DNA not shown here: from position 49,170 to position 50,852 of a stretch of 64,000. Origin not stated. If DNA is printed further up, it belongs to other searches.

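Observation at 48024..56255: Amino-acid permease between two ATP-grasp ligases inside a Wzx/Wzy glycan operon: predicted pathway for an amino-acid (or dipeptide) amide-decorated sugar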

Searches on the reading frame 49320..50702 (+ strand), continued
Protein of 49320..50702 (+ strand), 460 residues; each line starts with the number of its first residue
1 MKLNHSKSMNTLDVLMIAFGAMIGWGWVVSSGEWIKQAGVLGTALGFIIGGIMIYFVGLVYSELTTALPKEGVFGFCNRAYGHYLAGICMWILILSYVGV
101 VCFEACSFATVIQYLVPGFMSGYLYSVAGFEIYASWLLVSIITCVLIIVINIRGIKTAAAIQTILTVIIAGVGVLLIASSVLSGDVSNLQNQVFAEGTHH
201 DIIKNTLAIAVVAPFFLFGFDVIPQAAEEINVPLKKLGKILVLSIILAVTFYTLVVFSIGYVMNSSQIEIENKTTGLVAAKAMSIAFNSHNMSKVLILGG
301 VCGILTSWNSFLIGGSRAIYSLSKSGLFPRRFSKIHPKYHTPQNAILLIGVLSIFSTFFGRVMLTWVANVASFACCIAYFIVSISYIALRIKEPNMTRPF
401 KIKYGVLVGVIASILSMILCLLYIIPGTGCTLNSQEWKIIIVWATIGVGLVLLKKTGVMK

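Call 47: search_protein_families(library=ncbifam, proteins=[L128:6021-7235:+, L100:9578-10762:+, L128:7281-7877:+, L069:4841-5974:+, L133:6162-7298:+, L079:2562-3743:+, L139:2709-3872:+, L137:3996-5231:+, L137:1873-2952:+, L071:1804-2763:+], max_evalue=0.00001)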
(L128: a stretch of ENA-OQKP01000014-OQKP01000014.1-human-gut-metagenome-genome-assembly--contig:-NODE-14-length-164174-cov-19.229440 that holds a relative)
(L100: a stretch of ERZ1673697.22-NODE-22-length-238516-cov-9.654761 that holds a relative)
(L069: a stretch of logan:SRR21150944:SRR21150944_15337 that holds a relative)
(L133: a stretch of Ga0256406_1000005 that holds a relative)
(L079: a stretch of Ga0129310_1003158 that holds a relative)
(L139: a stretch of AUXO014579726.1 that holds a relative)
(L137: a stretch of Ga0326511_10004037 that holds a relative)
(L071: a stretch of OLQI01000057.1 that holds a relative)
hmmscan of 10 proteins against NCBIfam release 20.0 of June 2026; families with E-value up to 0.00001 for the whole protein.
L128:6021-7235:+ (404 aa): 69 families (the best 25 are shown)
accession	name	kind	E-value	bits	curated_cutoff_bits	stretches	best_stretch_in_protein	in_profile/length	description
TIGR00707.1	argD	subfamily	1.9e-127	425.2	410.05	1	20-400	1-380/381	acetylornithine/succinylornithine family transaminase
NF002325.0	PRK01278.1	subfamily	6.6e-120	400.4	372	1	19-403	4-389/395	acetylornithine transaminase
NF002874.0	PRK03244.1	equivalog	1.9e-114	382.5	457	1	9-402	6-394/399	acetylornithine transaminase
NF002797.0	PRK02936.1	equivalog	5.6e-114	380.8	496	1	20-402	3-379/385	acetylornithine transaminase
NF003468.0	PRK05093.1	subfamily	2.3e-107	359.2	522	1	14-403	9-402/405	acetylornithine/succinyldiaminopimelate transaminase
TIGR03246.1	arg_catab_astC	subfamily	8.3e-104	347.7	609.95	1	15-403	4-396/397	acetylornithine/succinylornithine family transaminase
NF009047.0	PRK12381.1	subfamily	5.7e-101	338.3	630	1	14-403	7-400/406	bifunctional succinylornithine transaminase/acetylornithine transaminase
NF003273.0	PRK04260.1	equivalog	2.3e-98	329.2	616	1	20-400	3-375/376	acetylornithine transaminase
NF004426.0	PRK05769.1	equivalog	7.4e-95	318.3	552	2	191-402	220-439/441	acetyl ornithine aminotransferase family protein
NF002985.0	PRK03715.1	equivalog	3.2e-92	309.3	568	1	21-402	11-393/395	acetylornithine transaminase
TIGR01885.1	Orn_aminotrans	equivalog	1.2e-88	297.6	378.4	1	11-400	2-401/402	ornithine--oxo-acid transaminase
NF005993.0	PRK08117.1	subfamily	1.4e-87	294.1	574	1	28-402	25-429/433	aspartate aminotransferase family protein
NF042418.1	LysJ_Th_th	equivalog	5.8e-84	282.2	700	1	23-397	13-382/386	[LysW]-aminoadipate semialdehyde transaminase LysJ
NF003145.0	PRK04073.1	equivalog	1.1e-82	277.7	656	1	9-398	3-393/396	ornithine--oxo-acid transaminase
NF003397.0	PRK04612.1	equivalog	1.2e-81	274.7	735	1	15-401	9-402/408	acetylornithine transaminase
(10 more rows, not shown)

L100:9578-10762:+ (394 aa): 17 families
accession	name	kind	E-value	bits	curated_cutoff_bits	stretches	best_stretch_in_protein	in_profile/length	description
NF041833.1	Fe_ADH_ErcA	equivalog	1.5e-96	323.8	550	1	7-394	6-382/382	alcohol dehydrogenase-like regulatory protein ErcA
TIGR02638.1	lactal_redase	equivalog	6.1e-88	295.2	523.15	1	5-390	3-379/379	lactaldehyde reductase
NF007911.0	PRK10624.1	equivalog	7.6e-86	288.4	537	1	13-393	12-381/382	lactaldehyde reductase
NF053866.1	CholDhdGbsBBac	equivalog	8e-83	278.2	550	1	5-393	11-390/392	choline dehydrogenase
NF010378.0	PRK13805.1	equivalog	4.2e-75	253.2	951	1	8-392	461-862/872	bifunctional acetaldehyde-CoA/alcohol dehydrogenase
NF050025.1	SulfAcetaldRedSarD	equivalog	7.1e-75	252.3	700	1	6-389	5-380/385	sulfoacetaldehyde reductase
NF007363.0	PRK09860.1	equivalog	9.7e-70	235.6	581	1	1-393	1-382/383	L-threonine dehydrogenase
NF058672.1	4HyButDHCUPNE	equivalog_domain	4.8e-68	230.1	500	1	11-391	9-375/378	4-hydroxybutyrate dehydrogenase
NF011998.0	PRK15454.1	equivalog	3.4e-58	197.2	556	1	6-392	24-393/395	ethanolamine utilization ethanol dehydrogenase EutG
TIGR03405.1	Phn_Fe-ADH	equivalog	9.6e-53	179.2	423.7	1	6-296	1-292/355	iron-containing alcohol dehydrogenase PsrA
TIGR04266.1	NDMA_methanol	equivalog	1.9e-51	175.2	625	1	10-366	17-378/420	NDMA-dependent methanol dehydrogenase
NF011717.0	PRK15138.1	equivalog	9.8e-29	100.6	645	1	1-340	1-344/387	alcohol dehydrogenase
NF041822.1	daptide_DH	equivalog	1.1e-19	70.6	300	1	35-224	4-197/363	daptide-type RiPP biosynthesis dehydogenase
NF006941.0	PRK09423.1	subfamily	1.4e-13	50.5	336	1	6-214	5-194/367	glycerol dehydrogenase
NF053832.1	GlycoaldRedHalo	equivalog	7.6e-12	45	550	1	6-208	5-188/363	glycolaldehyde reductase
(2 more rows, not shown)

L128:7281-7877:+ (198 aa): 1 family
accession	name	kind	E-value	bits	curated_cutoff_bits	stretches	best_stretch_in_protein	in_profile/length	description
TIGR02173.1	cyt_kin_arch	equivalog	3.3e-08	33.7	102.1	1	5-192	2-168/169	(d)CMP kinase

L069:4841-5974:+ (377 aa): 12 families
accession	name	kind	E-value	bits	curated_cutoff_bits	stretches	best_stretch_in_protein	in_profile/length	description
NF004848.0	PRK06199.1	subfamily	2.7e-144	480.9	362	1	2-377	4-378/379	tyramine oxidase subunit B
TIGR03944.1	dehyd_SbnB_fam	equivalog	2.1e-43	148.6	326.9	2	70-267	49-240/327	2,3-diaminopropionate biosynthesis protein SbnB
TIGR02371.1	ala_DH_arch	equivalog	8.3e-39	133.6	409.15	1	69-370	47-323/325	alanine dehydrogenase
NF006379.0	PRK08618.1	equivalog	1.5e-35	123.1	417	2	70-257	45-223/326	ornithine cyclodeaminase family protein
NF004793.0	PRK06141.1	equivalog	3.3e-28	98.6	322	1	72-250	46-213/314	bifunctional Delta(1)-pyrroline-2-carboxylate/Delta(1)-piperideine-2-carboxylate reductase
NF006141.0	PRK08291.1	equivalog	3e-24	85.6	408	1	81-369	60-328/330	cyclodeaminase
NF045643.1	ImmsucRedBhcD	equivalog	3.6e-23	82.4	500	1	88-370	62-320/321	iminosuccinate reductase BhcD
TIGR02992.1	ectoine_eutC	equivalog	1.2e-22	80.5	471.65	1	80-367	56-323/326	ectoine utilization protein EutC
NF005762.1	PRK07589.1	equivalog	1.4e-19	70.3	350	1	88-252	63-220/334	ornithine cyclodeaminase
NF005296.0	PRK06823.1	equivalog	7e-17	61.4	438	1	82-257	57-223/315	ornithine cyclodeaminase family protein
NF005603.0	PRK07340.1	equivalog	2.3e-13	50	266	1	88-258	62-221/307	delta(1)-pyrroline-2-carboxylate reductase family protein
NF045512.1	PyrPipCarbRedLhpI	equivalog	5.6e-13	48.7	400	1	98-269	68-227/298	bifunctional Delta(1)-pyrroline-2-carboxylate/Delta(1)-piperideine-2-carboxylate reductase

L133:6162-7298:+ (378 aa): 13 families
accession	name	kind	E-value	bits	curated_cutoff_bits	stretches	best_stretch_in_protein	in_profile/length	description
NF004848.0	PRK06199.1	subfamily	2.1e-159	530.6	362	1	2-377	2-378/379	tyramine oxidase subunit B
TIGR03944.1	dehyd_SbnB_fam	equivalog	2.4e-42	145.1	326.9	2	64-254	41-225/327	2,3-diaminopropionate biosynthesis protein SbnB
TIGR02371.1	ala_DH_arch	equivalog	4.4e-32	111.5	409.15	1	80-369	53-322/325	alanine dehydrogenase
NF006379.0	PRK08618.1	equivalog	5.4e-32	111.4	417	1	75-368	47-323/326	ornithine cyclodeaminase family protein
NF004793.0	PRK06141.1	equivalog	1.9e-22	79.7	322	1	69-259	40-220/314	bifunctional Delta(1)-pyrroline-2-carboxylate/Delta(1)-piperideine-2-carboxylate reductase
NF045643.1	ImmsucRedBhcD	equivalog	3.5e-21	75.9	500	1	93-368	64-318/321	iminosuccinate reductase BhcD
NF006141.0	PRK08291.1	equivalog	2.6e-16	59.5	408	1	90-258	65-227/330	cyclodeaminase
TIGR02992.1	ectoine_eutC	equivalog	4e-14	52.4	471.65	1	89-367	61-323/326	ectoine utilization protein EutC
NF005762.1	PRK07589.1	equivalog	1.1e-11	44.4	350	1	99-268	71-239/334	ornithine cyclodeaminase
NF005603.0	PRK07340.1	equivalog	7.4e-10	38.6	266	1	102-276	73-241/307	delta(1)-pyrroline-2-carboxylate reductase family protein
NF005296.0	PRK06823.1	equivalog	2.1e-09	36.8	438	1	95-357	66-310/315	ornithine cyclodeaminase family protein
NF045512.1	PyrPipCarbRedLhpI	equivalog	3.7e-09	36.2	400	1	96-233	63-195/298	bifunctional Delta(1)-pyrroline-2-carboxylate/Delta(1)-piperideine-2-carboxylate reductase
NF005011.0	PRK06407.1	subfamily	2.8e-07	30.1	337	1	82-234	53-194/302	ornithine cyclodeaminase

L079:2562-3743:+ (393 aa): 4 families
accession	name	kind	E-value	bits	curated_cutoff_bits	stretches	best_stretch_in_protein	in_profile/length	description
NF004679.0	PRK06019.1-5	equivalog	1.6e-06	27.2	326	1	134-293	101-265/376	5-(carboxyamino)imidazole ribonucleotide synthase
TIGR01369.1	CPSaseII_lrg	equivalog_domain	3.2e-06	25.1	1027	1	152-309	693-855/1052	carbamoyl-phosphate synthase (glutamine-hydrolyzing) large subunit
TIGR00514.1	accC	equivalog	5.8e-06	25.4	626.5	1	155-295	144-292/449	acetyl-CoA carboxylase biotin carboxylase subunit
NF002378.0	PRK01372.1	subfamily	5.9e-06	25.2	243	1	131-293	99-268/305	D-alanine--D-alanine ligase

L139:2709-3872:+ (387 aa): 2 families
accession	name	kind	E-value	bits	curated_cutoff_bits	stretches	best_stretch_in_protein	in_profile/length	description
NF053643.1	Ddl_archaea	equivalog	2.9e-07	29.8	500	1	120-338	106-326/367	putative pseudomurein biosynthesis ATP-grasp protein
TIGR01369.1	CPSaseII_lrg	equivalog_domain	1e-06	26.7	1027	1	115-328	664-888/1052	carbamoyl-phosphate synthase (glutamine-hydrolyzing) large subunit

L137:3996-5231:+ (411 aa): 8 families
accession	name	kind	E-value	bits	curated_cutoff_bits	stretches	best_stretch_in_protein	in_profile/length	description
TIGR01048.1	lysA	equivalog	7.3e-52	176.3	297.9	1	7-407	16-414/417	diaminopimelate decarboxylase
NF041039.1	FslC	exception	9.2e-31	107.1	500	1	7-401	19-417/418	rhizoferrin biosystnesis N-citrylornithine decarboxylase FslC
TIGR03099.1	dCO2ase_PEP1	hypoth_equivalog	2.9e-28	99.1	478.45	1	8-382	16-391/398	pyridoxal-dependent decarboxylase, exosortase A system-associated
NF052544.1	OrLyDeCDokD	equivalog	1.4e-20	73.3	700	1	8-291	34-323/461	ornithine/lysine decarboxylase DokD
NF006515.0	PRK08961.1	equivalog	2.3e-19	68.9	802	1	48-382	531-852/861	bifunctional aspartate kinase/diaminopimelate decarboxylase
TIGR01273.1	speA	equivalog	1.5e-10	40.2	624.1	1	14-291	55-352/624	arginine decarboxylase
NF003763.0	PRK05354.1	equivalog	1.2e-09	37.3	369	1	44-295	98-364/636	biosynthetic arginine decarboxylase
TIGR01047.1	nspC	equivalog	6.3e-06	24.9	409.05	0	16-394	3-366/380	carboxynorspermidine decarboxylase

L137:1873-2952:+ (359 aa): 1 family
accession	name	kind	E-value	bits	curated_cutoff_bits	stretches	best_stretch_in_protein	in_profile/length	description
NF009402.0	PRK12767.1-1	equivalog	5.4e-16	58.3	218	1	2-309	3-294/329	carbamoyl phosphate synthase-like protein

L071:1804-2763:+ (319 aa): 1 family
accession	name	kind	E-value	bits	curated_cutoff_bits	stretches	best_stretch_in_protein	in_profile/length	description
NF033930.1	pneumo_PspA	exception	1e-06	27.8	850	1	36-218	434-589/659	pneumococcal surface protein A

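Call 49: search_solved_structures(query=window:49320-50702:+, max_evalue=0.00001)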
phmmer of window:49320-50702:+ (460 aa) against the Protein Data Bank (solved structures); distinct sequences matched with E-value up to 0.00001: 12.
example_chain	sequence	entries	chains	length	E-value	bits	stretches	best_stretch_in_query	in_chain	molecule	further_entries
5oqt_A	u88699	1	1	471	5.2e-22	81.7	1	7-445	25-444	Amino acid transporter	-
6f34_A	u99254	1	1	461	1.5e-21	80.2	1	7-443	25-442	Amino acid transporter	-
7ccs_B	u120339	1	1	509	1e-16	64.2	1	6-426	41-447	Consensus mutated Anionic Amino Acid Transporter Light Chain, Xc- System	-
9eyd_A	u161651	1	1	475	2.6e-14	56.3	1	15-390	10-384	Lysine-specific permease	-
9h76_A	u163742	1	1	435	1.9e-13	53.5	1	9-419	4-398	Putative amino acid/polyamine transport protein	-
6f2g_A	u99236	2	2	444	2e-13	53.4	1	9-419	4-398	Putative amino acid/polyamine transport protein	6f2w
7p9u_B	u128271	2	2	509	4.5e-13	52.2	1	10-426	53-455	Cystine/glutamate transporter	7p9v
7epz_B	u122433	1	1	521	4.9e-13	52.1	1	10-426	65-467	Cystine/glutamate transporter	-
9hjk_A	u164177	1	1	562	3.4e-11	46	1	6-395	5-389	Cationic amino acid transporter 4, vacuolar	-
9sqh_A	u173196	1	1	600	4.2e-11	45.7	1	6-395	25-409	Cationic amino acid transporter 4, vacuolar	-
9uat_A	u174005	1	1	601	5.7e-11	45.3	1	6-396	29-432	High affinity cationic amino acid transporter 1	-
9fqt_A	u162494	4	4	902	1.3e-10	44.1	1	6-396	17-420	High affinity cationic amino acid transporter 1,Green fluorescent protein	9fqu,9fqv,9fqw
